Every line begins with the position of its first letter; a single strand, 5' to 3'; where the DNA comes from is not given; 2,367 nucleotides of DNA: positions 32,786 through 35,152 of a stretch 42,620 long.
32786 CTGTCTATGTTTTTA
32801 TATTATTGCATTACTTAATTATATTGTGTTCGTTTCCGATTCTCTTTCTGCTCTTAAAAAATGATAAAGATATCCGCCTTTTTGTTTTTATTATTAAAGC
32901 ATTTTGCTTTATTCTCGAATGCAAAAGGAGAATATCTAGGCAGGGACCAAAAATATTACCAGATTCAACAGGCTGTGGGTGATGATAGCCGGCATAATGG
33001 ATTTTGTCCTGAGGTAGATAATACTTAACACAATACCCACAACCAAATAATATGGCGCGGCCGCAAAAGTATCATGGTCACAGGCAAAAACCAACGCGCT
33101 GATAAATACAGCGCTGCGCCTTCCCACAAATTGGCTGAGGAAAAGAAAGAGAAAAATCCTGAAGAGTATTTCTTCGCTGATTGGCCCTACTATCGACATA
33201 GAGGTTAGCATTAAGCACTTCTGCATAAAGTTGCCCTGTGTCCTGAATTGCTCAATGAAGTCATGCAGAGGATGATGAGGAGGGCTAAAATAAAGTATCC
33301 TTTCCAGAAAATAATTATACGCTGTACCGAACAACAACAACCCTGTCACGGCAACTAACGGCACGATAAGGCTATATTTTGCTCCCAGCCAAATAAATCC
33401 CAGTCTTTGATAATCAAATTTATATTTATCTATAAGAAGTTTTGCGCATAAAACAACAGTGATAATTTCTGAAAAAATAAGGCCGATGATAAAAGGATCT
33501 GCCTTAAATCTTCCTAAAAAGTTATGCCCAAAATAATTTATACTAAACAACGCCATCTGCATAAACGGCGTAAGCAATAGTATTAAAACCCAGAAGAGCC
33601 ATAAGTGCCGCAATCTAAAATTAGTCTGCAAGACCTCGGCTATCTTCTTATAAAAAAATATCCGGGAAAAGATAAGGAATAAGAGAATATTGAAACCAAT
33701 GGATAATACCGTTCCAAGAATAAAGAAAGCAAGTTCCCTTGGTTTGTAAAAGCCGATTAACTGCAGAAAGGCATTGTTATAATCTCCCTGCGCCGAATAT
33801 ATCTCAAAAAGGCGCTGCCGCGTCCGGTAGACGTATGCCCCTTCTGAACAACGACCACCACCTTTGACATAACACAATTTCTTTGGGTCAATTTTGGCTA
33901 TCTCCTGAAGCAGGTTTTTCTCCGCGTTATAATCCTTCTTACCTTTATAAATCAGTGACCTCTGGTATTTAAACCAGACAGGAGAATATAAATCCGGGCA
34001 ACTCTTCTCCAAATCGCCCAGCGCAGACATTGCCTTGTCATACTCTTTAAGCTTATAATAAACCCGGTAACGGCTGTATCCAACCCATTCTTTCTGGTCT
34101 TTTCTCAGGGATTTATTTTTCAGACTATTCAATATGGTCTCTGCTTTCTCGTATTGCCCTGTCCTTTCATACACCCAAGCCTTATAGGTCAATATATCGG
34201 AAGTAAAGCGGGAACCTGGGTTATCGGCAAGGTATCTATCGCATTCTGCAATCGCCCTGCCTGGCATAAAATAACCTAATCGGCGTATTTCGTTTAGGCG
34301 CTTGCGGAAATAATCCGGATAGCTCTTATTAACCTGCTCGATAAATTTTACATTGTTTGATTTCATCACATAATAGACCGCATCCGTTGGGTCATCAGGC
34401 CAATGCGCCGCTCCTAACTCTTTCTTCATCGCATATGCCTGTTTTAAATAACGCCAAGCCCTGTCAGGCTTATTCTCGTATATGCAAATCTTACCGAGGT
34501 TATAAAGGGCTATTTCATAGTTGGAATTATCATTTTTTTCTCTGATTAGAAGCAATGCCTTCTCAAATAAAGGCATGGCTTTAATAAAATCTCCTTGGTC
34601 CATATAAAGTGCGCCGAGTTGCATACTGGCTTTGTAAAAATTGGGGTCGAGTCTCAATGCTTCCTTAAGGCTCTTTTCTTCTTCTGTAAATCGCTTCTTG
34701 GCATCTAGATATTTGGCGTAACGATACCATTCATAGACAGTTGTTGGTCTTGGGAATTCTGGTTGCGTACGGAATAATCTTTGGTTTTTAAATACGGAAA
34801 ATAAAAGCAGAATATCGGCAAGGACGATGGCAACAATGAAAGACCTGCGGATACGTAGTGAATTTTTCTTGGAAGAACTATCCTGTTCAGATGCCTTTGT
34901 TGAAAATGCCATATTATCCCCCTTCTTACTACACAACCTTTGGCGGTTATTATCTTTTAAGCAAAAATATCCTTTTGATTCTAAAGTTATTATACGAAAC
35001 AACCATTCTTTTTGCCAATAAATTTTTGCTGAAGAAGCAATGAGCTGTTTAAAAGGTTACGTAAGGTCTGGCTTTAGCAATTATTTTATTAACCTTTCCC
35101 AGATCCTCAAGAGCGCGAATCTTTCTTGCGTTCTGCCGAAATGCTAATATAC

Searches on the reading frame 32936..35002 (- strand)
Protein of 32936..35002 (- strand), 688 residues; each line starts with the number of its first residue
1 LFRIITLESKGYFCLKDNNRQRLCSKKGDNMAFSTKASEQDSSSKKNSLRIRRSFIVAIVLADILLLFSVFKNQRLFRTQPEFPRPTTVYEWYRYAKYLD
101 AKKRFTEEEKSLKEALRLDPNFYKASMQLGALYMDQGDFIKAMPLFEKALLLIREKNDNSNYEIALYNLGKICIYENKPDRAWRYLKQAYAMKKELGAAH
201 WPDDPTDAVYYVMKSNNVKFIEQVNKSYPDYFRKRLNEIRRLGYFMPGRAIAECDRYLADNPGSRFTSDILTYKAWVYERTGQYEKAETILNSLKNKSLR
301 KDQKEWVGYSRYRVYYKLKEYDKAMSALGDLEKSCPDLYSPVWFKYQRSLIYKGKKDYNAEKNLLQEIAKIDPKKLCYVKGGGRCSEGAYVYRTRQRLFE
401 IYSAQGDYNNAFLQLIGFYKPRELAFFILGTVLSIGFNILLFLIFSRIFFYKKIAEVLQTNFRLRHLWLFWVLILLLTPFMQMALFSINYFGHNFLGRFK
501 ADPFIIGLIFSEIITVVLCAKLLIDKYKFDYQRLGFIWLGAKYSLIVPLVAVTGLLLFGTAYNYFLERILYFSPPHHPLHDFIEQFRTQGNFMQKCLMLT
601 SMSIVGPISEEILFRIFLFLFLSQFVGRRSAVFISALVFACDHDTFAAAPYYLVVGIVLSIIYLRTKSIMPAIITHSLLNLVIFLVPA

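Call 77: search_protein_families(library=pfam, proteins=[window:32936-35002:-], max_evalue=0.0001)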
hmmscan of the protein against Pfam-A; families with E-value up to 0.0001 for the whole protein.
window:32936-35002:- (688 aa): 12 families
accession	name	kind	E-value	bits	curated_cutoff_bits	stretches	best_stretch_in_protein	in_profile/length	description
PF02517.21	Rce1-like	-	2.6e-17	63.3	22.4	1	596-682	5-93/93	Type II CAAX prenyl endopeptidase Rce1-like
PF13424.12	TPR_12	-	1.2e-13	51.4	30.1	1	127-195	7-77/77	Tetratricopeptide repeat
PF13428.12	TPR_14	-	1.9e-13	50.1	23.5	0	91-131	3-43/44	Tetratricopeptide repeat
PF13181.12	TPR_8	-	2.1e-12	46.6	25.7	0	124-152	2-30/34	Tetratricopeptide repeat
PF07719.23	TPR_2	-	8.2e-11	41.6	27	0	126-152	4-30/34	Tetratricopeptide repeat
PF14559.12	TPR_19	-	9.9e-11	42.3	25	0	111-151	13-53/68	Tetratricopeptide repeat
PF00515.34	TPR_1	-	5.4e-10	39.1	27.8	0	124-152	2-30/34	Tetratricopeptide repeat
PF13176.12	TPR_7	-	1.1e-09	38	27.9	0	165-196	1-32/36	Tetratricopeptide repeat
PF13431.12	TPR_17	-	4.9e-08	33.1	24.4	0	254-288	2-33/34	Tetratricopeptide repeat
PF13432.12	TPR_16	-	9.1e-06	26.5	32.7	0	110-154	18-59/65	Tetratricopeptide repeat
PF12895.13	ANAPC3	-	9.2e-06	26.3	27.2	0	250-330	8-81/82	Anaphase-promoting complex, cyclosome, subunit 3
PF13374.12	TPR_10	-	4.1e-05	23.9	27.5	0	128-155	7-34/42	Tetratricopeptide repeat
